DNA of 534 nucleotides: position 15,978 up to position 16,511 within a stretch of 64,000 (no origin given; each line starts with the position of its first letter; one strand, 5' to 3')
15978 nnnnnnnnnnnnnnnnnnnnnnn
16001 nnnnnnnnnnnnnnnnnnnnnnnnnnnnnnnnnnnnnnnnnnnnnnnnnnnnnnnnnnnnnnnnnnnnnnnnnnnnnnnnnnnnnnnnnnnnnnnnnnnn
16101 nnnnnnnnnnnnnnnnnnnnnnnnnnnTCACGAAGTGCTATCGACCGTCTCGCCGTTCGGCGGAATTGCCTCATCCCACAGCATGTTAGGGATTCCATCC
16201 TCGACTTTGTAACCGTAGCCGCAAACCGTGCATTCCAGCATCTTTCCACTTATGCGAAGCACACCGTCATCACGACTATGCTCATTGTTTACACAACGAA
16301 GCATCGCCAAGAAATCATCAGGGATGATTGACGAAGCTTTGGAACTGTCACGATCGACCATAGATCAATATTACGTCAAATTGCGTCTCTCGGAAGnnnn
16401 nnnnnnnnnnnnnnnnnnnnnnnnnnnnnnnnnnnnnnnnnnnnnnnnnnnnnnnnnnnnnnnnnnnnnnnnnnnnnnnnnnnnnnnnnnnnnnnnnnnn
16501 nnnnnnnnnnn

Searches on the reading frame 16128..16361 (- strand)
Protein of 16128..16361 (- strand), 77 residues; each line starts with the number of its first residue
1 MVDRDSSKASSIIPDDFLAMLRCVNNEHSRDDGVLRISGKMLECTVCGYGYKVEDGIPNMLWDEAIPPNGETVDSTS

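Call 51: search_protein_families(library=ncbifam, proteins=[window:16128-16361:-], max_evalue=0.001)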
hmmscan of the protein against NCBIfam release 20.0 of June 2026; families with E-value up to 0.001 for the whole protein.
window:16128-16361:- (77 aa): 1 family
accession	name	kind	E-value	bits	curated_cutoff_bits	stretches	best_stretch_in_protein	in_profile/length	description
NF038101.1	Trm112_arch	equivalog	4.6e-06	26.7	77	1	37-63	31-56/59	methytransferase partner Trm112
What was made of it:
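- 16128..16361 (-): Conserved neighbour: 77-aa Trm112-like zinc-ribbon protein. NCBIfam Trm112_arch E 4.6e-6, below cut-off (call 51).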
